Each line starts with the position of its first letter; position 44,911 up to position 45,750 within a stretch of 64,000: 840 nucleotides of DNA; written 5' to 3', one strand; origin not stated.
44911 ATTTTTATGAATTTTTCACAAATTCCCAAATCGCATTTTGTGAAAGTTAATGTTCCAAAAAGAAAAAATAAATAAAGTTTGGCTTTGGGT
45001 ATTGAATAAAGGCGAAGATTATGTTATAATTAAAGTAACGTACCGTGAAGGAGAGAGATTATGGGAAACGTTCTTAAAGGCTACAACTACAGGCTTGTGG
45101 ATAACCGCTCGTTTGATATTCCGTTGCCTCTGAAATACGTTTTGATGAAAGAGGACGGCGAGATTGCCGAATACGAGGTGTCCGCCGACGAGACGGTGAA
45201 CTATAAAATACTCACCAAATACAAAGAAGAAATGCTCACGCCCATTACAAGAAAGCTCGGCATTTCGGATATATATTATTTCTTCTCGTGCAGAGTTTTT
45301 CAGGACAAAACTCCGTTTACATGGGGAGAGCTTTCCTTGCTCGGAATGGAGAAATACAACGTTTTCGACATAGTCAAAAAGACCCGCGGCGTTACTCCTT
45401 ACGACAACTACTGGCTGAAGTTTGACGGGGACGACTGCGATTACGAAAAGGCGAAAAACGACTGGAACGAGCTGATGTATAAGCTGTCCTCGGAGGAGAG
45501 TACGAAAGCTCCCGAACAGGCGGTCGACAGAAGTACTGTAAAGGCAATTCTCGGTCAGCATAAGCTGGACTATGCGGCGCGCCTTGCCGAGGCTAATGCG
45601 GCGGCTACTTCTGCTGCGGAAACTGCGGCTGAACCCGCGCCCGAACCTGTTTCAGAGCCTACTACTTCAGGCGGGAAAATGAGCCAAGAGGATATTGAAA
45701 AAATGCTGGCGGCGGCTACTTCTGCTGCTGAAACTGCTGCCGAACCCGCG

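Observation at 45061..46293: Protein with six tandem FliM-N-like (CheY-P-binding-type) peptides fused to a HipA-N-like domain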

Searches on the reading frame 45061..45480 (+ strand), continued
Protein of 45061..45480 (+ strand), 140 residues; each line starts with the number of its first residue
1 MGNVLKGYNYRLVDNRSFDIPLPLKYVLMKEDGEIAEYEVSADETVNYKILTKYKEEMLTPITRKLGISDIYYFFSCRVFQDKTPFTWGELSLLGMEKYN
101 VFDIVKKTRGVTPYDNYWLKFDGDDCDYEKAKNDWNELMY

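Call 85: search_solved_structures(query=A6, max_evalue=1, show_alignments=2)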
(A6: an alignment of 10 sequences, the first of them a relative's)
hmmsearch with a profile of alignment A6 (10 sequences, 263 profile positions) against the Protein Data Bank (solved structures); distinct sequences matched with E-value up to 1: 6.
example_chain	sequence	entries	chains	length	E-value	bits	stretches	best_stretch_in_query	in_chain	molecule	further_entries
3akj_A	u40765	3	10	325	1.6e-05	27.6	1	78-178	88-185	CtkA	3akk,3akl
8ezr_B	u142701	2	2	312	0.0085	18.6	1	108-184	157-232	HipT(Lp)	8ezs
7vkb_A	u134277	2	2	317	0.0088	18.6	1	108-184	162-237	HipA_C domain-containing protein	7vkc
7wcf_A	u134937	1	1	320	0.098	15.1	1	108-184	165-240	HipA_C domain-containing protein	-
7ab4_C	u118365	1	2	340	0.19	14.2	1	110-172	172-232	HipA_C domain-containing protein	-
7ab3_C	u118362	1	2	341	0.19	14.2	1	110-172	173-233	HipA_C domain-containing protein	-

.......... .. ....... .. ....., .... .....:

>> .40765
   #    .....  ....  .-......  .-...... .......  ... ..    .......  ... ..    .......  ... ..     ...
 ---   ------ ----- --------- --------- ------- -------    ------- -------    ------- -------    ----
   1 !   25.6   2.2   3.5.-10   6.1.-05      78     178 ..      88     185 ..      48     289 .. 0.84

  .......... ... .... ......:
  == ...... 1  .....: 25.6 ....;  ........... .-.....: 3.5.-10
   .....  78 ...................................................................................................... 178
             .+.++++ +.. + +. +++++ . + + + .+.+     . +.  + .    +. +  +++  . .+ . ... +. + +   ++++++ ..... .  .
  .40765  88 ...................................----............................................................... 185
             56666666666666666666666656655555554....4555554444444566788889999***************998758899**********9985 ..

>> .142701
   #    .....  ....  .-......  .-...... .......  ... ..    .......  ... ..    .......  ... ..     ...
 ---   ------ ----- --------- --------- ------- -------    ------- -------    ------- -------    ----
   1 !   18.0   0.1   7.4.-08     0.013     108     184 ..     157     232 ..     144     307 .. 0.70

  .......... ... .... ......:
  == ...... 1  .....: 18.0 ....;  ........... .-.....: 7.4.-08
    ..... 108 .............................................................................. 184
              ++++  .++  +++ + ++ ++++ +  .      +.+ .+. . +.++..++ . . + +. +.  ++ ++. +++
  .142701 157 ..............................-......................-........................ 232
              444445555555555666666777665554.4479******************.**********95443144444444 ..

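Call 87: find_encoding_contigs(protein=P0209, flank=6000, max_places=3)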
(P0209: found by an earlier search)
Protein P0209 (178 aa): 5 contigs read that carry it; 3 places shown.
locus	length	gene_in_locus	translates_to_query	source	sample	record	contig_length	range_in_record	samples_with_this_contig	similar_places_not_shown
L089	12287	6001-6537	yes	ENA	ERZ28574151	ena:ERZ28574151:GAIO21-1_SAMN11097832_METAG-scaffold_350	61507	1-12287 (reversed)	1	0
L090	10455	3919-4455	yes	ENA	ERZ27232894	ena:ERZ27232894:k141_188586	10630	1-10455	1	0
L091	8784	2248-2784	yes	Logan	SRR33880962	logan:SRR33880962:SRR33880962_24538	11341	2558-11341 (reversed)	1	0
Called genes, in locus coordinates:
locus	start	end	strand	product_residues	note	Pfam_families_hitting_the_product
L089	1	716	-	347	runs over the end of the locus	PF00005:ABC_tran, PF02463:SMC_N, PF13304:AAA_21 (faint), PF09383:NIL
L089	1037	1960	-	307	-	PF00126:HTH_1, PF03466:LysR_substrate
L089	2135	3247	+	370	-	PF04389:Peptidase_M28 (weak), PF01546:Peptidase_M20, PF07687:M20_dimer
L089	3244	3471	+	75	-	-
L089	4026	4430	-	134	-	-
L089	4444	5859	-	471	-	PF00285:Citrate_synt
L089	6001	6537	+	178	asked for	-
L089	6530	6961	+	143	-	PF13279:4HBT_2, PF03061:4HBT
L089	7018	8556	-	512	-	PF01547:SBP_bac_1, PF13416:SBP_bac_8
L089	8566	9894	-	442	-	PF04616:Glyco_hydro_43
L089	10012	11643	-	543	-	PF02463:SMC_N (faint), PF13555:AAA_29 (faint), PF00005:ABC_tran, PF13304:AAA_21 (weak), PF00005:ABC_tran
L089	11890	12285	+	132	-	?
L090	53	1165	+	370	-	PF04389:Peptidase_M28 (weak), PF05343:Peptidase_M42 (faint), PF01546:Peptidase_M20, PF07687:M20_dimer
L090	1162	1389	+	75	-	-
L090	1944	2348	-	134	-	-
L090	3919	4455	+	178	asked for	-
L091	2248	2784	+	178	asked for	-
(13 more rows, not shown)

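Call 93: search_dna_similar(query=P0184, collection=plasmids, mode=protein, max_evalue=0.001, max_rows=10)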
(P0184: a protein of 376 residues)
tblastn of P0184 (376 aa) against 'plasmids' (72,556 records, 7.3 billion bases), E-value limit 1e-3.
Records with a match: 17; places in all: 18; records where one place covers at least 80% of the query: 5.
Best place of each record, by identity: <60% 17.
By first word of the organism name: Streptococcus 5; Alkalihalophilus 3; Cytobacillus 1; Niallia 1; Lachnospira 1; [Eubacterium] 1; Helicobacter 1; Selenomonas 1; Campylobacter 1; Paenisporosarcina 1; and 1 more.
By predicted mobility (MOB-suite, as given by PLSDB): non-mobilizable 15; conjugative 1; mobilizable 1.
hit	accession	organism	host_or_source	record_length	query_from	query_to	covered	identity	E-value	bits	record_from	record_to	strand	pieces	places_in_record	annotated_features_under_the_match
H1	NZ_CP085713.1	Cytobacillus solani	single cell,soil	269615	5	350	90%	32.3%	3e-11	140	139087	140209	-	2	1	hypothetical protein (x2)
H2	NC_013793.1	Alkalihalophilus pseudofirmus OF4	-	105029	12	353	89%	29.5%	4e-10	134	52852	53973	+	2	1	hypothetical protein (x2)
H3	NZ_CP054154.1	Streptococcus salivarius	Homo sapiens,single culture,oral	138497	43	376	82%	30.0%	1e-15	109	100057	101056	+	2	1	hypothetical protein (x2) | SNF2-related protein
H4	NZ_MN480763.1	Streptococcus salivarius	-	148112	43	376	82%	29.7%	2e-15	109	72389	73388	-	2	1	hypothetical protein (x2) | SNF2-related protein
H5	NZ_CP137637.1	Niallia sp. XMNu-256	-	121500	43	351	80%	29.7%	6e-10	128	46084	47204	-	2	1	hypothetical protein (x2)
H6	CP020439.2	Streptococcus equinus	Homo sapiens,blood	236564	43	352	75%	30.4%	2e-15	108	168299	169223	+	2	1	hypothetical protein (x2)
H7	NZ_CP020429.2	Streptococcus sp. FDAARGOS_192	Homo sapiens,peripheral blood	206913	43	352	75%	30.4%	3e-15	107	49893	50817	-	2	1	hypothetical protein (x2)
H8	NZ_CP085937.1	Lachnospira eligens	-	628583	3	316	77%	28.1%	6e-21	127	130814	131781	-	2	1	hypothetical protein | helix-turn-helix domain-containing protein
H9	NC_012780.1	[Eubacterium] eligens ATCC 27750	-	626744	3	316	77%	28.1%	6e-21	127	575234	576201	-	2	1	hypothetical protein | helix-turn-helix domain-containing protein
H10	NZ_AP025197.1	Helicobacter cinaedi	Cricetinae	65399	82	314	62%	29.9%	3e-7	60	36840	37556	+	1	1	transcriptional regulator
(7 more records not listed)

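Call 94: search_dna_similar(query=P0184, collection=phages, mode=protein, max_evalue=0.001, max_rows=10)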
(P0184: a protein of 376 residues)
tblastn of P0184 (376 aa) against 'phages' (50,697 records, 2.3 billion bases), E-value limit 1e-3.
Records with a match: 7; places in all: 7; records where one place covers at least 80% of the query: 1.
Best place of each record, by identity: <60% 7.
By first word of the organism name: Bacteriophage 5; Clostridioides 2.
By host as written in the record: - 6; Clostridioides sp. ES-S-0173-01 1.
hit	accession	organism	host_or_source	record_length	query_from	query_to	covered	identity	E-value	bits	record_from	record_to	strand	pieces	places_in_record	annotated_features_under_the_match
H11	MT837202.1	Bacteriophage sp.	human fecal samples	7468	3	328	82%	31.3%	6e-24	136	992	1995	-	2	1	record has no annotation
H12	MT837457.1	Bacteriophage sp.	human fecal samples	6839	1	316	78%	29.9%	7e-24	136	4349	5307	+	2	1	record has no annotation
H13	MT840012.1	Bacteriophage sp.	human fecal samples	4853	11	313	74%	31.2%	8e-21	125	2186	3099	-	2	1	record has no annotation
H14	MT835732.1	Bacteriophage sp.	human fecal samples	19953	47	301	68%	25.0%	5e-5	51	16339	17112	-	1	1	record has no annotation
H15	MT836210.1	Bacteriophage sp.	human fecal samples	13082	6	96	24%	31.5%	2e-5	53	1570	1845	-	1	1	record has no annotation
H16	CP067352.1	Clostridioides phage ES-S-0173-01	Clostridioides sp. ES-S-0173-01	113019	31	109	21%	31.6%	2e-4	50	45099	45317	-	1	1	record has no annotation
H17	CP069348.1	Clostridioides phage pCD1602_4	water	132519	31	109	21%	31.6%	3e-4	49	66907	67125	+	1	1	record has no annotation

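Call 95: get_annotated_region(hit=H9, flank=1500)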
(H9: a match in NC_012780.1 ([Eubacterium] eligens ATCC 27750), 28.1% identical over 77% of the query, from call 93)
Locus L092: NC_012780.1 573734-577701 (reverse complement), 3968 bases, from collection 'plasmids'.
description: [Eubacterium] eligens ATCC 27750 plasmid unnamed, complete sequence
organism: [Eubacterium] eligens ATCC 27750 (NCBI taxid 515620)
taxonomy: Bacteria; Bacillota; Clostridia; Lachnospirales; Lachnospiraceae; Lachnospira; Lachnospira eligens; [Eubacterium] eligens ATCC 27750
host: -; source: -; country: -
typing (MOB-suite, as given by PLSDB): non-mobilizable; replicon rep_cluster_238
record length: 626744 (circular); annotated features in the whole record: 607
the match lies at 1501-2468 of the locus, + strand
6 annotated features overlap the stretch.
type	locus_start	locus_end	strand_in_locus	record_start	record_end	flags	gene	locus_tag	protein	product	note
CDS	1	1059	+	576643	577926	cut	-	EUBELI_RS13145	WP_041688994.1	O-acetylhomoserine aminocarboxypropyltransferase/cysteine synthase family protein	-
CDS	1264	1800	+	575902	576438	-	-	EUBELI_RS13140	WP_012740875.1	helix-turn-helix domain-containing protein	-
CDS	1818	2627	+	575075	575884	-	-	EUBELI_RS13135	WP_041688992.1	hypothetical protein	-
CDS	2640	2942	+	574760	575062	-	-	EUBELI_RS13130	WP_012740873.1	Dabb family protein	-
CDS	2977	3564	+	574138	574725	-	-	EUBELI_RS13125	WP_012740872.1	HD domain-containing protein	-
CDS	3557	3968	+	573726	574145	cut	-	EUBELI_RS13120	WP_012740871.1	hypothetical protein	-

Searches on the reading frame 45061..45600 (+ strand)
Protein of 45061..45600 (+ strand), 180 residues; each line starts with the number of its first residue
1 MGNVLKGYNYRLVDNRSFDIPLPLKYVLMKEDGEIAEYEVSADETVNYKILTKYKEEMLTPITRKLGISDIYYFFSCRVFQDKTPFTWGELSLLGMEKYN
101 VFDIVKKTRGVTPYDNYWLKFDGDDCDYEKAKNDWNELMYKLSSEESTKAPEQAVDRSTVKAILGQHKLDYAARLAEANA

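Call 3: search_protein_families(library=pfam, proteins=[window:45061-45600:+], max_evalue=1)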
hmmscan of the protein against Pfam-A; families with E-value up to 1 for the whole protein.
window:45061-45600:+ (180 aa): 0 families

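Call 4: search_protein_families(library=ncbifam, proteins=[window:45061-45600:+], max_evalue=1)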
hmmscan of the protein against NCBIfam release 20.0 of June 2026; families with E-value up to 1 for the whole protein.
window:45061-45600:+ (180 aa): 0 families

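Call 6: find_homologous_proteins(query=window:45061-45594:+, max_evalue=0.001)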
Query seq(178 aa) (178 aa): 30 proteins with E <= 0.001 among 90 candidates.
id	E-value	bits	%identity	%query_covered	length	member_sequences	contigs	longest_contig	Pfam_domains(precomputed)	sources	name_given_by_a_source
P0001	1.1e-71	258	65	99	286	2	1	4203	-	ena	-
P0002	2.5e-70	254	64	99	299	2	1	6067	-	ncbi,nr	ncbi:MAG: MucR family transcriptional regulator, partial [Ruminococcaceae bacterium]|nr:MucR family 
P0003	2.6e-70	254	64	99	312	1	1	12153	-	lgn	-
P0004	2.3e-69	251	63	99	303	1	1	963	-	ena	-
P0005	6.8e-69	249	65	99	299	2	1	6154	-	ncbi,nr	ncbi:MAG: hypothetical protein K2N38_11455 [Oscillospiraceae bacterium]|nr:hypothetical protein [Osc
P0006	5.1e-63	230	56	99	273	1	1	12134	-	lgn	-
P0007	2.2e-62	228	54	99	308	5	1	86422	-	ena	-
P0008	1.0e-60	222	53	99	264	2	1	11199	-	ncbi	ncbi:MAG: hypothetical protein ACI4QY_05250, partial [Oscillospiraceae bacterium]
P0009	2.6e-60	221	54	96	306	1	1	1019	-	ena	-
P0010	1.5e-58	215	57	100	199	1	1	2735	-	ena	-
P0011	3.0e-58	214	68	78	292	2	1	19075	-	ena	-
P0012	3.1e-58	214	57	97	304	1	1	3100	-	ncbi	ncbi:MAG: hypothetical protein ACI4JZ_02940, partial [Oscillospiraceae bacterium]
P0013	3.2e-58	214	56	97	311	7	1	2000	-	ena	-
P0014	1.5e-56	209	51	97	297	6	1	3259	-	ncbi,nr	ncbi:MAG: hypothetical protein KIG62_11035, partial [Oscillospiraceae bacterium]|nr:hypothetical pro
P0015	2.4e-56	208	70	73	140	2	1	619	-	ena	-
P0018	3.2e-55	204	65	78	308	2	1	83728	-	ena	-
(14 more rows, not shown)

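Call 9: find_encoding_contigs(protein=P0007, flank=10000, max_places=3)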
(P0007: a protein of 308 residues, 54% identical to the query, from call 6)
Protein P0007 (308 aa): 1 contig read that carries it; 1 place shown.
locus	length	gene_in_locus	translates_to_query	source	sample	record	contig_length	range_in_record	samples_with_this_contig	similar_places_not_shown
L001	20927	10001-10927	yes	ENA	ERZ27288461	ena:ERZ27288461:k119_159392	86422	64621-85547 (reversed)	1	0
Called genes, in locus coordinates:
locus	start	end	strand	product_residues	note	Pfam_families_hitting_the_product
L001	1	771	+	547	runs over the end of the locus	?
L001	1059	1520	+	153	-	-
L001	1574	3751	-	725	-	PF03415:Peptidase_C11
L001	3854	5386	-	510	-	-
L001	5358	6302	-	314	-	PF00005:ABC_tran, PF13175:AAA_15 (faint), PF13304:AAA_21 (faint)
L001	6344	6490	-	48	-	-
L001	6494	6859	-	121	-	PF00392:GntR, PF13412:HTH_24 (weak)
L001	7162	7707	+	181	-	PF00583:Acetyltransf_1 (weak), PF13508:Acetyltransf_7 (weak)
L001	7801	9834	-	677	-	PF02743:dCache_1 (weak), PF00672:HAMP (weak), PF08447:PAS_3, PF00990:GGDEF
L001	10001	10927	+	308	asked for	-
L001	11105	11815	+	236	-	PF04607:RelA_SpoT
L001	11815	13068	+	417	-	PF13306:LRR_5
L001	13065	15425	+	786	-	PF13306:LRR_5, PF13855:LRR_8 (faint), PF13306:LRR_5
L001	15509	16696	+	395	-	-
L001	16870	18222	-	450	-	-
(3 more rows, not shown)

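Call 10: find_encoding_contigs(protein=P0018, flank=10000, max_places=3)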
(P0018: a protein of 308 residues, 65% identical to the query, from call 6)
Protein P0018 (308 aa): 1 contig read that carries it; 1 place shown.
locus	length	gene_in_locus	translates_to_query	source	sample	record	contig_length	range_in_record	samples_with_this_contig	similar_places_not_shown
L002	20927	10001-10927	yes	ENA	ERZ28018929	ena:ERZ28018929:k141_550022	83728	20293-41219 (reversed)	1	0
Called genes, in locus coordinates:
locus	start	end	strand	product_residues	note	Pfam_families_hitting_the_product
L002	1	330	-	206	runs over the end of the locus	PF02254:TrkA_N, PF02558:ApbA (weak), PF03435:Sacchrp_dh_NADP (weak), PF03807:F420_oxidored (weak)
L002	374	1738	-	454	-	PF10396:TrmE_N, PF12631:MnmE_helical, PF01926:MMR_HSR1, PF02421:FeoB_N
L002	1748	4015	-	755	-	PF07517:SecA_DEAD, PF00270:DEAD, PF01043:SecA_PP_bind, PF21090:P-loop_SecA, PF07516:SecA_SW (weak)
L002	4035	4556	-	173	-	PF00293:NUDIX, PF14815:NUDIX_4 (weak)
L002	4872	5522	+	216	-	PF00702:Hydrolase, PF12710:HAD (weak), PF13419:HAD_2, PF13242:Hydrolase_like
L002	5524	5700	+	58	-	-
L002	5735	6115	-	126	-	PF03862:SpoVAC_SpoVAEB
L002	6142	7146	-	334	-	PF07451:SpoVAD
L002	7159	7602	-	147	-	PF03862:SpoVAC_SpoVAEB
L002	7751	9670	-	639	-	PF00672:HAMP, PF08447:PAS_3, PF00990:GGDEF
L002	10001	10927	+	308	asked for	-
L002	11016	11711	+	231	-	PF04607:RelA_SpoT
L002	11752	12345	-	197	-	PF13189:Cytidylate_kin2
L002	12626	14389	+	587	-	PF02690:Na_Pi_cotrans, PF01895:PhoU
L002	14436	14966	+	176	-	-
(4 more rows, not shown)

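Call 14: search_solved_structures(query=A1, max_evalue=10, show_alignments=3)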
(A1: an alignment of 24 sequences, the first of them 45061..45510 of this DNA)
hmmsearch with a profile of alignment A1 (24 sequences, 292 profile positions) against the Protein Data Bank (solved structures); distinct sequences matched with E-value up to 10: 4.
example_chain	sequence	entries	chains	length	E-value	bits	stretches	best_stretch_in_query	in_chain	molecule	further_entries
5z8i_A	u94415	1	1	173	0.068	15.8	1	239-288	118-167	Heat shock protein SSA1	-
8vd6_A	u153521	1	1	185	0.22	14.1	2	161-263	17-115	CAP REPEAT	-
6zie_A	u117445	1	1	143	2.2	10.9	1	196-263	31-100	CMPX-383B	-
5zke_B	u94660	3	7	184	3.9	10.1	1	24-72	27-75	Aminoacyl tRNA Synthetase Complex-Interacting Multifunctional Protein p43 | Aminoacyl-tRNA synthetase-interacting multifunctional protein p43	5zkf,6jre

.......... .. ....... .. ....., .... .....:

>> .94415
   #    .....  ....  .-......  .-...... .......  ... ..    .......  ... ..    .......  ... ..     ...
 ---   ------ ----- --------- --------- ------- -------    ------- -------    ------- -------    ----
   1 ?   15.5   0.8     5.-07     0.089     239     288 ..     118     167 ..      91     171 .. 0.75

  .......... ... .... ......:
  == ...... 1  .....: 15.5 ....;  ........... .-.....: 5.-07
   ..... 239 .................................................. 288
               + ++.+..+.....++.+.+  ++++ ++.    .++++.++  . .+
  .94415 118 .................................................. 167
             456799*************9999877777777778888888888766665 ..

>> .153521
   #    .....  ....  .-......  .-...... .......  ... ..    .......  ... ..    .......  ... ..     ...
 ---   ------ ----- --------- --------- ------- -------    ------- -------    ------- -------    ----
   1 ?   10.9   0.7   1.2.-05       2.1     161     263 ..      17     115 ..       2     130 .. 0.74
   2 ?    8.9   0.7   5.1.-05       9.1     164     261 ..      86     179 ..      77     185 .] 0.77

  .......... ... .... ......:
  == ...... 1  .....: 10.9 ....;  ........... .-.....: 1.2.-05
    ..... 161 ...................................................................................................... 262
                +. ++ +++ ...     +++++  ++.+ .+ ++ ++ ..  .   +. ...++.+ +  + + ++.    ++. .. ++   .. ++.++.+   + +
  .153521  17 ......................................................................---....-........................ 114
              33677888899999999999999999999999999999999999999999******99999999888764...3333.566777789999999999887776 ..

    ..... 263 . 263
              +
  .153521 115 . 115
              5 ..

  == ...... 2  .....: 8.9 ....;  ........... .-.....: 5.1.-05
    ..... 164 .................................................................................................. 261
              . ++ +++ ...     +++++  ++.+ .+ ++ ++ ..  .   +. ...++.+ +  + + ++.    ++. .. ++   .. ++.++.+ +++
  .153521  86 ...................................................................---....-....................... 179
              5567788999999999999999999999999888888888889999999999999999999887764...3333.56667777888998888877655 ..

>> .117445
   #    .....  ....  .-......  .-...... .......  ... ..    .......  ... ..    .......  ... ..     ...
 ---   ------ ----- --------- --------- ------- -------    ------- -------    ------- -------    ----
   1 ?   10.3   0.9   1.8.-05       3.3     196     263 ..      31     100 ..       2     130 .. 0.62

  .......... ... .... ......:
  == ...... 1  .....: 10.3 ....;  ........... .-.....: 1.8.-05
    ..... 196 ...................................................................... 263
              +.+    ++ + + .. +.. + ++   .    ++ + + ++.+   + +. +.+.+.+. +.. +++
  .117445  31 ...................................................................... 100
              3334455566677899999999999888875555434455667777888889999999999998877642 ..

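Call 19: predict_structure(alignment_id=A1)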
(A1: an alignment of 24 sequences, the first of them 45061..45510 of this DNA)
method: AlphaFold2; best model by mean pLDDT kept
length: 150 residues; sequences in the alignment: 24
mean_pLDDT: 75.4   pTM: 0.70
mean pLDDT of the five models: 75.4, 75.1, 70.2, 69.8, 60.6
residues with pLDDT >= 90: 12; 70-90: 97; 50-70: 25; < 50: 16
segments of 3 or more residues with pLDDT < 50: 1-12, 147-150
pLDDT, mean of each block of 10 residues (from residue 1): 35 61 89 88 87 62 78 85 72 73 87 87 87 86 57
secondary structure, 60 per line:
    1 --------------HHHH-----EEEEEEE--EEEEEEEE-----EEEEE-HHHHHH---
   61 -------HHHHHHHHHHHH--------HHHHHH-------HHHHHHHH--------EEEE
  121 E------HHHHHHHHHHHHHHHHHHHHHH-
elements in order: H15-18 E24-30 E33-40 E46-50 H52-57 H68-79 H88-93 H101-108 E117-121 H128-149

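Call 21: fold_search(model_id=the predicted structure, library=pdb)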
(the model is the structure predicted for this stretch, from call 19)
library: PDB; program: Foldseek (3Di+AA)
matches with E <= 10: 140; with E <= 0.001: 0
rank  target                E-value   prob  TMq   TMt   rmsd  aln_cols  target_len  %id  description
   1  3tpt_A                3.5e-02  0.97  0.40  0.17   5.0       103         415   14  Structure of HipA(D309Q) bound to ADP (released 2012-10-03)
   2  3tpe                  3.7e-02  0.97  0.42  0.18   5.0       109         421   14  The phipa p3121 structure (released 2012-10-03)
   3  3dnt_A                4.2e-02  0.93  0.37  0.17   5.3       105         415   14  structures of MDT proteins (released 2009-01-27)
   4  3tpd                  4.4e-02  0.93  0.38  0.18   5.3       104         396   14  Structure of pHipA, monoclinic form (released 2012-10-03)
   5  2wiu_A                8.2e-02  0.84  0.34  0.15   5.3        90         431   14  Mercury-modified bacterial persistence regulator hipBA (released 2009-07-28)
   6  3dnt_B                1.1e-01  0.87  0.40  0.18   5.2       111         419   13  structures of MDT proteins (released 2009-01-27)
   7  3fbr_A                1.3e-01  0.91  0.44  0.18   4.8       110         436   13  structure of HipA-amppnp-peptide (released 2009-02-10)
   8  3tpt_B                1.3e-01  0.87  0.42  0.18   5.1       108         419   13  Structure of HipA(D309Q) bound to ADP (released 2012-10-03)
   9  3dnu                  1.3e-01  0.87  0.41  0.18   5.1       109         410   14  structure of MDT protein (released 2009-01-27)
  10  3hzi_A                1.5e-01  0.89  0.44  0.19   4.9       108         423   14  Structure of mdt protein (released 2009-07-28)
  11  4pu5                  1.7e-01  0.87  0.44  0.18   4.3       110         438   16  Shewanella oneidensis Toxin Antitoxin System Toxin Protein HipA Bound with AMPPNP and Mg (released 2014-08-06)
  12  2wiu_C                1.7e-01  0.72  0.35  0.16   4.9        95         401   15  Mercury-modified bacterial persistence regulator hipBA (released 2009-07-28)
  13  3dnv_A                2.3e-01  0.80  0.42  0.18   4.6       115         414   12  MDT Protein (released 2009-01-27)
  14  3tpb                  2.5e-01  0.57  0.36  0.16   5.0       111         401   14  Structure of HipA(S150A) (released 2012-10-03)
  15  9e7t_A                4.1e-01  0.13  0.25  0.30  10.8       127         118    9  Cryo-EM structure of NOT1:NOT7:PieF (released 2025-07-23)
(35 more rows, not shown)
